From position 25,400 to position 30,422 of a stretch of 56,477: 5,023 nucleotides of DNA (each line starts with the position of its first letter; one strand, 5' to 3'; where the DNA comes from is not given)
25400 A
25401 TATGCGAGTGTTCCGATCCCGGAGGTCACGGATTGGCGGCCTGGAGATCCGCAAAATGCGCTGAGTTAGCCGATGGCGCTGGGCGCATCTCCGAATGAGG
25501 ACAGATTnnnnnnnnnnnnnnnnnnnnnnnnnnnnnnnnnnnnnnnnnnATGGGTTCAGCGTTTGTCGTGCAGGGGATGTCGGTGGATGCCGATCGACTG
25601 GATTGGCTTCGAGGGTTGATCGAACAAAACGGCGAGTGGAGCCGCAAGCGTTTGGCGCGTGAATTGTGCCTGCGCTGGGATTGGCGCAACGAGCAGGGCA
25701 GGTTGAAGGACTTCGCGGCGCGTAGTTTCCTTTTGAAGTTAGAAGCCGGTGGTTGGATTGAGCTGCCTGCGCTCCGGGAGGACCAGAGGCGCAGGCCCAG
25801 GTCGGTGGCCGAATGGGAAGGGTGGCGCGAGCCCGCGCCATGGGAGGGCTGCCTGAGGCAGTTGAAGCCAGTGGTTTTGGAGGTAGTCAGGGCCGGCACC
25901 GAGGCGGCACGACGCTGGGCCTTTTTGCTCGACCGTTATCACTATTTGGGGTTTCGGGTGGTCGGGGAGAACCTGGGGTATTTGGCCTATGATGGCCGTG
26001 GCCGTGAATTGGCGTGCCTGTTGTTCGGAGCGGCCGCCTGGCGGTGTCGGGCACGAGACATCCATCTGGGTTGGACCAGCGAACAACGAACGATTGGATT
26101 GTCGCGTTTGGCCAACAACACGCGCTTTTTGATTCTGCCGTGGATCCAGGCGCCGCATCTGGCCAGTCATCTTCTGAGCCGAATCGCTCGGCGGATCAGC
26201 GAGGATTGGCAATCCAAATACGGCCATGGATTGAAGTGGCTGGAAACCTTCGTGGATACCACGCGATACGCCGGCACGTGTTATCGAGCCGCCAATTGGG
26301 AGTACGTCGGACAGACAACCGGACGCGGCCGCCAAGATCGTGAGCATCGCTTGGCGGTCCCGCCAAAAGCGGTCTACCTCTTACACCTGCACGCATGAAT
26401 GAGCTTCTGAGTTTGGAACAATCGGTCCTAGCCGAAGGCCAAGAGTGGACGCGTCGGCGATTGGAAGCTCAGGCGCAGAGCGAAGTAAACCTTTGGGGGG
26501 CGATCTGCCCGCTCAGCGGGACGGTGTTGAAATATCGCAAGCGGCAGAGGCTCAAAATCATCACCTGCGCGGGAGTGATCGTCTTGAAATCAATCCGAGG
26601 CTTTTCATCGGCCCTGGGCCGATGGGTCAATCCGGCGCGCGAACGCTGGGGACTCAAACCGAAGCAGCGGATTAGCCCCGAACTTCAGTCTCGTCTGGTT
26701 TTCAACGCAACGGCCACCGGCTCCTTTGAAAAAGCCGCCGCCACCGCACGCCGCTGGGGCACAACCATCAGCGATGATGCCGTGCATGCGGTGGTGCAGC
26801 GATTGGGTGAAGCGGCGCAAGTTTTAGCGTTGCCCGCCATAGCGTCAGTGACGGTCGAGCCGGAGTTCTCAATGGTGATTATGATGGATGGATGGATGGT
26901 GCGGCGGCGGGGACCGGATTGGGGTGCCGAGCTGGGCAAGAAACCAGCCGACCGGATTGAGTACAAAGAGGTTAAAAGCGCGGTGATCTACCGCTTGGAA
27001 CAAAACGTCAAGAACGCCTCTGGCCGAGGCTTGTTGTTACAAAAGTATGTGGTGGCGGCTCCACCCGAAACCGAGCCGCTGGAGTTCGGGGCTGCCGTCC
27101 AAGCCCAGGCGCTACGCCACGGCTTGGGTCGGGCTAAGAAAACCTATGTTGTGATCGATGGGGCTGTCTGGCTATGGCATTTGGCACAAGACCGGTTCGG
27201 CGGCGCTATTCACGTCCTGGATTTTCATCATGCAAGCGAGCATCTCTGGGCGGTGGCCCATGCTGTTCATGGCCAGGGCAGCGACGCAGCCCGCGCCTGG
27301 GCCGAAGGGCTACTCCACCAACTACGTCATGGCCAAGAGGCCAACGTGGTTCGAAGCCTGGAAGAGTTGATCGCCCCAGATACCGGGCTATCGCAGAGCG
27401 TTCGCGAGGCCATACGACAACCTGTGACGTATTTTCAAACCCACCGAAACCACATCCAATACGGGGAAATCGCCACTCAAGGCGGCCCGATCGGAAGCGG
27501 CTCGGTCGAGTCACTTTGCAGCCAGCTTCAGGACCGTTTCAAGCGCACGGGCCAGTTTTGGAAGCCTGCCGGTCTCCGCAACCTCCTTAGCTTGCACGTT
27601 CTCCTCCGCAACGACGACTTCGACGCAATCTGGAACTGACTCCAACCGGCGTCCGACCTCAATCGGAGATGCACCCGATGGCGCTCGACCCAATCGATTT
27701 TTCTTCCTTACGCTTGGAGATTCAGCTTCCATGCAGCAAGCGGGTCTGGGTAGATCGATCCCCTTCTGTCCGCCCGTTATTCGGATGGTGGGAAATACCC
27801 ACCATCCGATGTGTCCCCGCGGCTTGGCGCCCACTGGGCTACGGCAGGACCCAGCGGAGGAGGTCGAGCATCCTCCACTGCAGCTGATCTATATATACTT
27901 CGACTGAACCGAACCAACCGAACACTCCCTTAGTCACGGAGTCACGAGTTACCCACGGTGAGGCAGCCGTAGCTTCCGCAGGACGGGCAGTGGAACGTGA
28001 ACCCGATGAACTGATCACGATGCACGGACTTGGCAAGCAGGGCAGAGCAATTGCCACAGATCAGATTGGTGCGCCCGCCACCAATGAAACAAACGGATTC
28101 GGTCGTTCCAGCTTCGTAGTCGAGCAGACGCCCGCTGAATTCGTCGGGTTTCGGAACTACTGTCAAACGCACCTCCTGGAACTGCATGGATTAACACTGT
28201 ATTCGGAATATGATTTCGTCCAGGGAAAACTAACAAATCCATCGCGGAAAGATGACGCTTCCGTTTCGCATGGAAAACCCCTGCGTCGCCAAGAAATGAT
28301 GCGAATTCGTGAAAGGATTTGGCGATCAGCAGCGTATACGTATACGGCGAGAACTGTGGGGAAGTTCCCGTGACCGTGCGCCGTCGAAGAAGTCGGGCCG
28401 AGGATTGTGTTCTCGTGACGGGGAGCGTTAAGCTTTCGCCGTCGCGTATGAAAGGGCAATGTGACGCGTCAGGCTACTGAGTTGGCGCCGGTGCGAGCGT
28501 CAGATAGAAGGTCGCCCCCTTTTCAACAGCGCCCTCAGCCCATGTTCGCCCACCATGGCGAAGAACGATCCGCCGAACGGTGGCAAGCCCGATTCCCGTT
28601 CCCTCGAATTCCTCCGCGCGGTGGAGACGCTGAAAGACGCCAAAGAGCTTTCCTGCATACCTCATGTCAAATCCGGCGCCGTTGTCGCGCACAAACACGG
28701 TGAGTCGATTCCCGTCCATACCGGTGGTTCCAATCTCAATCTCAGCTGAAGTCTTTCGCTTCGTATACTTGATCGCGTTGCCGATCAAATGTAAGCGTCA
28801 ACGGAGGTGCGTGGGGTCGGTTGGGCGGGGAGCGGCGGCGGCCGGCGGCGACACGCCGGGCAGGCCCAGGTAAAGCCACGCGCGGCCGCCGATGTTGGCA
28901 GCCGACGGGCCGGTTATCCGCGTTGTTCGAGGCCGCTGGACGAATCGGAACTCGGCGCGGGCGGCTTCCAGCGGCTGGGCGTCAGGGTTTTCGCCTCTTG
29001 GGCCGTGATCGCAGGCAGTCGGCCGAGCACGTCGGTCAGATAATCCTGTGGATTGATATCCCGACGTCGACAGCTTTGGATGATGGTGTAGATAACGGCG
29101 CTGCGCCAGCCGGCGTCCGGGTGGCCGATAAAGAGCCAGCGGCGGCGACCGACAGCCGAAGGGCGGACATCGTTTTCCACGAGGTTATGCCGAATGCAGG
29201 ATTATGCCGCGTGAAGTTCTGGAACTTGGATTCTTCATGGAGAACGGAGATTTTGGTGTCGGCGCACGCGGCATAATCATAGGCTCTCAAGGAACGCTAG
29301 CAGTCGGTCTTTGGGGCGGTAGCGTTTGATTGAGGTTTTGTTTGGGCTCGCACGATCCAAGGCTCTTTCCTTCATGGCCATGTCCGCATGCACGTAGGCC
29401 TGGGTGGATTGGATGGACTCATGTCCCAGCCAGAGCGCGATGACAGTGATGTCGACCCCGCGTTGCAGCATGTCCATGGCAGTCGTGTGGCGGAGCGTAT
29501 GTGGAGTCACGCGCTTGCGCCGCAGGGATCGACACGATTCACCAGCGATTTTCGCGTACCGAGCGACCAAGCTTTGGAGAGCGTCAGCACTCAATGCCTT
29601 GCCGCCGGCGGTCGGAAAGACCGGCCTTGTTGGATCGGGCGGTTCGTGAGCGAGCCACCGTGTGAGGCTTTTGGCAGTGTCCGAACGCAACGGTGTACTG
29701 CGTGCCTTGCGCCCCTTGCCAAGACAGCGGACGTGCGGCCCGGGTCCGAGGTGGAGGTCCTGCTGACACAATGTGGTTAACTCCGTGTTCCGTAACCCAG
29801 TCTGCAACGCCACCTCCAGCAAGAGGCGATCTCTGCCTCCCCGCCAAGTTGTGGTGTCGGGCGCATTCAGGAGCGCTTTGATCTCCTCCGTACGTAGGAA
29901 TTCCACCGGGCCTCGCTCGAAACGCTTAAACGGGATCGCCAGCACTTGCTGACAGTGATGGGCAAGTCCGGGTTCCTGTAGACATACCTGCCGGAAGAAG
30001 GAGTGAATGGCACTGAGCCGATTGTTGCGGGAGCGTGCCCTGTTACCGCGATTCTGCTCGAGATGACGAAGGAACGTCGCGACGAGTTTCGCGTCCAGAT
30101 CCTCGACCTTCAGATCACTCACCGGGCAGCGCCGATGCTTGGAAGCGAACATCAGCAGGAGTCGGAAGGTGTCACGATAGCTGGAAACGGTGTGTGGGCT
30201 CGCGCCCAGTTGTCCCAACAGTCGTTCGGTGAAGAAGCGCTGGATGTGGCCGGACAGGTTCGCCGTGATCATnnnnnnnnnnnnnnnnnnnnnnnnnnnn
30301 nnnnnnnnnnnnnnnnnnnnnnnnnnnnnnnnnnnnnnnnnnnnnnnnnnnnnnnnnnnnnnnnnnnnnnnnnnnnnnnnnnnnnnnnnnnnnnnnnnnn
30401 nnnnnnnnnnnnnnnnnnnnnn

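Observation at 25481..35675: DUF4338 (Druantia DruA-like) genes embedded in two unrelated transposon families, each translationally coupled to the DDE transposase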

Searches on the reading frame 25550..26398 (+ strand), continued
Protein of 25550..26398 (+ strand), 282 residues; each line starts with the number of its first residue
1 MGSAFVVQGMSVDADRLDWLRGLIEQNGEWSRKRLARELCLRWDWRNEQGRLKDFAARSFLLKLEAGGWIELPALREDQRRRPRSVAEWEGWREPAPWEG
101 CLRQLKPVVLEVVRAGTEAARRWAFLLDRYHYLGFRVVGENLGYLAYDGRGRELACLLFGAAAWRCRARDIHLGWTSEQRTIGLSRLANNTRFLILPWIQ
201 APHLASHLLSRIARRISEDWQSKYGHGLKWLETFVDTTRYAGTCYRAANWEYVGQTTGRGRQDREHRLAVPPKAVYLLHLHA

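Call 70: search_protein_families(library=pfam, proteins=[P0383, P0384, P0403, P0425, P0437, P0452, P0482, P0398, P0412, P0499], max_evalue=0.001)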
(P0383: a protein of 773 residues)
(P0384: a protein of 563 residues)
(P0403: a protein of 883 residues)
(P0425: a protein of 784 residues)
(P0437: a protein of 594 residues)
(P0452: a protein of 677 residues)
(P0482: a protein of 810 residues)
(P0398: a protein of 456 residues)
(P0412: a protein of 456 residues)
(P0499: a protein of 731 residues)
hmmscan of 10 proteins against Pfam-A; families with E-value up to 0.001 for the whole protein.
P0383 (773 aa): 3 families
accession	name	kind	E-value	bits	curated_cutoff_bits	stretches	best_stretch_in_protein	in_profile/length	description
PF14236.12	DruA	-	4.6e-44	151.2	27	1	106-263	51-225/297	Druantia protein DruA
PF02281.22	Dimer_Tnp_Tn5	-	9.7e-22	77.6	26.7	1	660-744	1-83/99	Transposase Tn5 dimerisation domain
PF14706.11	Tnp_DNA_bind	-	1.5e-20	73.1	24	1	304-360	1-56/58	Transposase DNA-binding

P0384 (563 aa): 2 families
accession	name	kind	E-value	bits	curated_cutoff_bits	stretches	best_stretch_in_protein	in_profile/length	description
PF14236.12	DruA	-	2.2e-42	145.6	27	1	108-261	55-225/297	Druantia protein DruA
PF14706.11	Tnp_DNA_bind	-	8.1e-23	80.4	24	1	312-368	1-57/58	Transposase DNA-binding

P0403 (883 aa): 2 families
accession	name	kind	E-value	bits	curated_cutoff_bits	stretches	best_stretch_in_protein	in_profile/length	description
PF03050.20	DDE_Tnp_IS66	-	1.7e-47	162.6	23.1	1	187-474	1-283/284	Transposase IS66 family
PF14236.12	DruA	-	1.7e-44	152.6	27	1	654-850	4-225/297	Druantia protein DruA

P0425 (784 aa): 4 families
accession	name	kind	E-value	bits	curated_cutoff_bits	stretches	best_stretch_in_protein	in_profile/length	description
PF14236.12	DruA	-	6.8e-42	144.1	27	1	107-264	49-225/297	Druantia protein DruA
PF14706.11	Tnp_DNA_bind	-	1.7e-20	73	24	1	309-366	1-58/58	Transposase DNA-binding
PF02281.22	Dimer_Tnp_Tn5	-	7.5e-16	58.7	26.7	1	668-762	1-92/99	Transposase Tn5 dimerisation domain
PF01609.27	DDE_Tnp_1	-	3.8e-05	24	23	1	579-657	139-185/200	Transposase DDE domain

P0437 (594 aa): 2 families
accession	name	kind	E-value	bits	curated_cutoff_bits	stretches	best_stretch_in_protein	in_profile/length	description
PF14236.12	DruA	-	7.6e-37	127.5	27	1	98-266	36-221/297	Druantia protein DruA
PF00211.25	Guanylate_cyc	-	1.4e-28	100.2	21.9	1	335-515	6-179/183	Adenylate and Guanylate cyclase catalytic domain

P0452 (677 aa): 6 families
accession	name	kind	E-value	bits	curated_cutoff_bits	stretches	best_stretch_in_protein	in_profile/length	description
PF14236.12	DruA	-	7.4e-47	160.4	27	1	111-267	50-225/297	Druantia protein DruA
PF13358.12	DDE_3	-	1.2e-22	80.8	28.6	1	492-640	3-146/146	DDE superfamily endonuclease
PF13565.12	HTH_32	-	1.2e-08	35.9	33.7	1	370-450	2-73/73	Homeodomain-like domain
PF13384.12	HTH_23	-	2.5e-08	33.9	24.6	1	338-385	2-49/50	Homeodomain-like domain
PF13518.12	HTH_28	-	3.9e-07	30.5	25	1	343-393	2-52/52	Helix-turn-helix domain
PF13551.12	HTH_29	-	6.1e-07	29.9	28.1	1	343-394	1-53/64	Winged helix-turn helix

P0482 (810 aa): 2 families
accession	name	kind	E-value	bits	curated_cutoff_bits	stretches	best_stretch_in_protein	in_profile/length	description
PF03050.20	DDE_Tnp_IS66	-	1.1e-56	192.7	23.1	1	188-466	2-279/284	Transposase IS66 family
PF14236.12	DruA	-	6.1e-45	154.1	27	1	616-786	36-226/297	Druantia protein DruA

P0398 (456 aa): 2 families
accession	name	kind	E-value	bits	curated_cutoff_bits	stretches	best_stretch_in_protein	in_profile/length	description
PF14236.12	DruA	-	5.6e-37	127.9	27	1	95-254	45-222/297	Druantia protein DruA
PF14706.11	Tnp_DNA_bind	-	9.4e-18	64.2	24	1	301-358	1-58/58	Transposase DNA-binding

P0412 (456 aa): 1 family
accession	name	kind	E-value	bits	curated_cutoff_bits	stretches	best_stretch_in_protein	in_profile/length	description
PF14236.12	DruA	-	8e-38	130.7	27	1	268-436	45-232/297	Druantia protein DruA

P0499 (731 aa): 2 families
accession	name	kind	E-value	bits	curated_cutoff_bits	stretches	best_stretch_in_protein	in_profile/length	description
PF07592.17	DDE_Tnp_ISAZ013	-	4.4e-137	456.6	26.9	1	416-727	1-308/308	Rhodopirellula transposase DDE domain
PF14236.12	DruA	-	3.1e-45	155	27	1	67-270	3-226/297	Druantia protein DruA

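Call 77: search_protein_families(library=pfam, proteins=[P0434, P0446, P0474, P0479, P0483, P0488, P0502, P0507, P0449, P0458], max_evalue=0.001)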
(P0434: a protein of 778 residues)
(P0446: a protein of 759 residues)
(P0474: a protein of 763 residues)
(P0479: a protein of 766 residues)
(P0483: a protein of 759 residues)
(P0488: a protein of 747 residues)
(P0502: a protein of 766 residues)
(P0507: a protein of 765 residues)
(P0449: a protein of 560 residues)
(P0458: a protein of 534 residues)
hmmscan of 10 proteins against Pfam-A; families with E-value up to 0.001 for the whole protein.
P0434 (778 aa): 2 families
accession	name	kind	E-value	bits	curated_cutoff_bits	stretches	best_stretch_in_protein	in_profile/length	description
PF14236.12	DruA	-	2e-36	126.1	27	1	112-267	50-222/297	Druantia protein DruA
PF01609.27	DDE_Tnp_1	-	3.8e-19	69.7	23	1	435-659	2-198/200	Transposase DDE domain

P0446 (759 aa): 3 families
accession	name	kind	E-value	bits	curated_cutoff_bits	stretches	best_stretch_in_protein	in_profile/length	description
PF14236.12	DruA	-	4.8e-37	128.1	27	1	95-260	42-226/297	Druantia protein DruA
PF02281.22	Dimer_Tnp_Tn5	-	8.9e-22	77.7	26.7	1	661-756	1-92/99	Transposase Tn5 dimerisation domain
PF14706.11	Tnp_DNA_bind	-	1.6e-13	50.6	24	1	303-359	1-58/58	Transposase DNA-binding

P0474 (763 aa): 4 families
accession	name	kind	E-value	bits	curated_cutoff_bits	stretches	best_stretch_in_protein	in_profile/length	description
PF14236.12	DruA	-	1e-39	136.9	27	1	59-265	2-229/297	Druantia protein DruA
PF14706.11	Tnp_DNA_bind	-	6e-19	68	24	1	302-359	1-58/58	Transposase DNA-binding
PF02281.22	Dimer_Tnp_Tn5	-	2.6e-13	50.5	26.7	1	662-744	1-81/99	Transposase Tn5 dimerisation domain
PF01609.27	DDE_Tnp_1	-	1.2e-06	28.8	23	1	557-658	139-192/200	Transposase DDE domain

P0479 (766 aa): 2 families
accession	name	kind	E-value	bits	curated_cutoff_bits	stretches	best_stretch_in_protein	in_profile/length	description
PF14236.12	DruA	-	6.8e-42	144.1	27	1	63-264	2-224/297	Druantia protein DruA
PF01609.27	DDE_Tnp_1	-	4.6e-15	56.4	23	1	432-659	2-199/200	Transposase DDE domain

P0483 (759 aa): 3 families
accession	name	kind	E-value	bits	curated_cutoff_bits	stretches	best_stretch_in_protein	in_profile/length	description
PF14236.12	DruA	-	1.2e-44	153.1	27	1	71-277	2-226/297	Druantia protein DruA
PF01609.27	DDE_Tnp_1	-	2.1e-17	64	23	1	439-663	2-198/200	Transposase DDE domain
PF25680.1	Mom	-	0.00015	21.9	27.1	1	193-316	62-182/202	Mom protein family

P0488 (747 aa): 3 families
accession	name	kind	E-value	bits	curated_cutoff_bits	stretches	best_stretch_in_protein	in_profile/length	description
PF14236.12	DruA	-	2.4e-42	145.6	27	1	68-266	2-221/297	Druantia protein DruA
PF01609.27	DDE_Tnp_1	-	1.1e-17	64.8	23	1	421-643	2-198/200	Transposase DDE domain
PF25680.1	Mom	-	0.0005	20.2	27.1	0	128-265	14-135/202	Mom protein family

P0502 (766 aa): 2 families
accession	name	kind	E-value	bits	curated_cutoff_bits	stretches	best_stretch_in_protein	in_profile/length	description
PF14236.12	DruA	-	7.8e-42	143.9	27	1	72-269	6-226/297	Druantia protein DruA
PF01609.27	DDE_Tnp_1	-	7e-20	72.1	23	1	427-651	2-199/200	Transposase DDE domain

P0507 (765 aa): 4 families
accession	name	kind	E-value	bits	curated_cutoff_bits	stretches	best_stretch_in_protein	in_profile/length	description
PF14236.12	DruA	-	8.1e-42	143.8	27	1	104-269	51-234/297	Druantia protein DruA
PF02281.22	Dimer_Tnp_Tn5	-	2.2e-15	57.2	26.7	1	655-741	1-86/99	Transposase Tn5 dimerisation domain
PF14706.11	Tnp_DNA_bind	-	1.7e-13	50.5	24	1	299-357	1-58/58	Transposase DNA-binding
PF01609.27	DDE_Tnp_1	-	0.0001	22.6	23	1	537-647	115-188/200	Transposase DDE domain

P0449 (560 aa): 2 families
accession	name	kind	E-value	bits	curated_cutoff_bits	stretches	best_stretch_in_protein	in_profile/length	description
PF14236.12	DruA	-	2.9e-40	138.7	27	1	71-263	8-224/297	Druantia protein DruA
PF02493.26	MORN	-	3.7e-08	33.2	22.5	1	505-525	1-21/23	MORN repeat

P0458 (534 aa): 2 families
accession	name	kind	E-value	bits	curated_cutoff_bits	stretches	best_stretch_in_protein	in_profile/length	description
PF14236.12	DruA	-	2.8e-28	99.4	27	1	63-260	4-226/297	Druantia protein DruA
PF14706.11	Tnp_DNA_bind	-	5.8e-10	39.2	24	1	294-348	2-57/58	Transposase DNA-binding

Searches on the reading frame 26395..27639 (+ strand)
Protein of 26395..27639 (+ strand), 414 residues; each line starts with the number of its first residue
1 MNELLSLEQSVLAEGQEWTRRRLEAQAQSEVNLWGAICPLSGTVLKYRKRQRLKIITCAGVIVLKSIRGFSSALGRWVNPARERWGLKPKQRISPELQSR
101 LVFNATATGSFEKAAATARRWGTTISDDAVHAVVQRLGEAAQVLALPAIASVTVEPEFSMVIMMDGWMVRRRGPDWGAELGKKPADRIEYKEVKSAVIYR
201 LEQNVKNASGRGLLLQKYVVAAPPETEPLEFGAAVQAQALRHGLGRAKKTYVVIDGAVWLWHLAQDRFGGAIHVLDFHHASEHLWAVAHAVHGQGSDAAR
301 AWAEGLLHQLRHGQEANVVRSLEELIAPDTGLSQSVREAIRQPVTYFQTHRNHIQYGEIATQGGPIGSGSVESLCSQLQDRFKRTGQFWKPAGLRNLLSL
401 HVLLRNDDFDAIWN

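Call 3: search_protein_families(library=pfam, proteins=[window:26395-27639:+], max_evalue=0.01)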
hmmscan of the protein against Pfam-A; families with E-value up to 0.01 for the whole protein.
window:26395-27639:+ (414 aa): 1 family
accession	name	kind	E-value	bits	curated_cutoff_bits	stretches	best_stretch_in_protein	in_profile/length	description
PF06782.17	UPF0236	-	7.5e-10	38.6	24.3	2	52-138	54-142/400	Uncharacterised protein family (UPF0236)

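Call 28: search_protein_families(library=ncbifam, proteins=[window:26395-27639:+], max_evalue=0.01)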
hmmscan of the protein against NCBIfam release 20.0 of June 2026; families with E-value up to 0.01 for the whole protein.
window:26395-27639:+ (414 aa): 3 families
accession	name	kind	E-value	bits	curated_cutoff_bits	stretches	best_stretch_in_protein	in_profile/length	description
NF033572.1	transpos_ISKra4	equivalog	1.7e-58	198.7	205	1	6-406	23-419/422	ISKra4 family transposase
NF033529.1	transpos_ISLre2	equivalog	9.4e-20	71.2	200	1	85-408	26-322/382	ISLre2 family transposase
NF041731.2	transpos_ISH6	equivalog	2.3e-12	46.4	240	2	45-172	65-186/414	ISH6 family transposase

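Call 47: find_related_loci(query=window:26395-27639:+, collection=metagenome_contigs, flank=2500)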
Query window:26395-27639:+ (414 aa) in metagenome_contigs; peptide patterns used: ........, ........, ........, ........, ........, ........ (x = any residue, [..] = any of these).
191 stretches matched a pattern; 127 encode a relative of the query (tblastn E <= 1e-3); the best 80 are kept; 80 distinct loci.
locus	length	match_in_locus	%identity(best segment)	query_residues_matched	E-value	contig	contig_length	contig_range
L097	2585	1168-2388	76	8-414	0e+0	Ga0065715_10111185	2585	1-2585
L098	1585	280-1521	71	1-414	0e+0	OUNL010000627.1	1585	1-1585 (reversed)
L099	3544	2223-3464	71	1-414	0e+0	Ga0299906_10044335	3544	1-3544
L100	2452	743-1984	71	1-414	0e+0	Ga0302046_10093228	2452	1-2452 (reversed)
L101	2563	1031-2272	68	1-414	0e+0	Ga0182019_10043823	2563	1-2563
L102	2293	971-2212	68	1-414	0e+0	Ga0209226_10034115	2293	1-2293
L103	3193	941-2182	67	1-414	0e+0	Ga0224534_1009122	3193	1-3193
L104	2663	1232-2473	67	1-414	0e+0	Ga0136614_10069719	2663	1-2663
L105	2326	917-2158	68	1-414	0e+0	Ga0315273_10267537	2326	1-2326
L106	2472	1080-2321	69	1-414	0e+0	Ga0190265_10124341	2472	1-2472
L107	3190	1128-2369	68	1-414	0e+0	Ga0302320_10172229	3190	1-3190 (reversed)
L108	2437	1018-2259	68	1-414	0e+0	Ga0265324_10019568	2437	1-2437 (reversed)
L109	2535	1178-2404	67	6-414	0e+0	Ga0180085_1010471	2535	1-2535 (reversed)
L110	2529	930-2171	66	1-414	0e+0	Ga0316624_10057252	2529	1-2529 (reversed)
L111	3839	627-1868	66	1-414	0e+0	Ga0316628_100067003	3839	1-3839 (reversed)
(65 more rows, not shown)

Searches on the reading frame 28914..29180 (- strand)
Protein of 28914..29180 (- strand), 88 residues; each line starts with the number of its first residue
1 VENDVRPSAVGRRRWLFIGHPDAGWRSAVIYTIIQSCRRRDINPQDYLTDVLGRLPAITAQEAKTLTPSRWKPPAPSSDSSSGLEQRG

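Call 3: search_protein_families(library=pfam, proteins=[window:28914-29180:-], max_evalue=0.01)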
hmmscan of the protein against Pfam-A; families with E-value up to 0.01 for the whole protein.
window:28914-29180:- (88 aa): 1 family
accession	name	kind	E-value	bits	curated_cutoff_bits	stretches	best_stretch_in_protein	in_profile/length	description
PF13817.11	DDE_Tnp_IS66_C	-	1.5e-09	38.3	30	1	32-68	1-38/39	IS66 C-terminal element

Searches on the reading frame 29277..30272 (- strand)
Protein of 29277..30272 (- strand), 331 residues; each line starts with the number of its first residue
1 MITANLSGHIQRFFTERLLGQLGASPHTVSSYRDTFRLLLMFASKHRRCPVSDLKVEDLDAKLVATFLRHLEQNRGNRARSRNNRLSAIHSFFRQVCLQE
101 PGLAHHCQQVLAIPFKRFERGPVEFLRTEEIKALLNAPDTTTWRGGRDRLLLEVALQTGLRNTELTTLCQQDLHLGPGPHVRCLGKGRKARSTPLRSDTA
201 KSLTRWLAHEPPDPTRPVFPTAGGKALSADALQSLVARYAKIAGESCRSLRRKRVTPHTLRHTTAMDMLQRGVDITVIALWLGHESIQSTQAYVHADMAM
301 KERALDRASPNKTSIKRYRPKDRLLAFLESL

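Call 75: search_protein_families(library=pfam, proteins=[window:29277-30272:-], max_evalue=0.001)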
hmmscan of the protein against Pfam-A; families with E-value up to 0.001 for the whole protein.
window:29277-30272:- (331 aa): 4 families
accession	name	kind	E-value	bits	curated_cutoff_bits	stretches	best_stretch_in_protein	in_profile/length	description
PF00589.27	Phage_integrase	-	4.4e-33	114.9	27.1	1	125-298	2-170/172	Phage integrase family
PF02899.23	Phage_int_SAM_1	-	2.9e-11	43.9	22.3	1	14-94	4-77/83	Phage integrase, N-terminal SAM-like domain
PF13495.12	Phage_int_SAM_4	-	0.00012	22.9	27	1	23-98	13-80/85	Phage integrase, N-terminal SAM-like domain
PF13102.12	Phage_int_SAM_5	-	0.00017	22.3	22.3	1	25-95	18-81/98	Phage integrase SAM-like domain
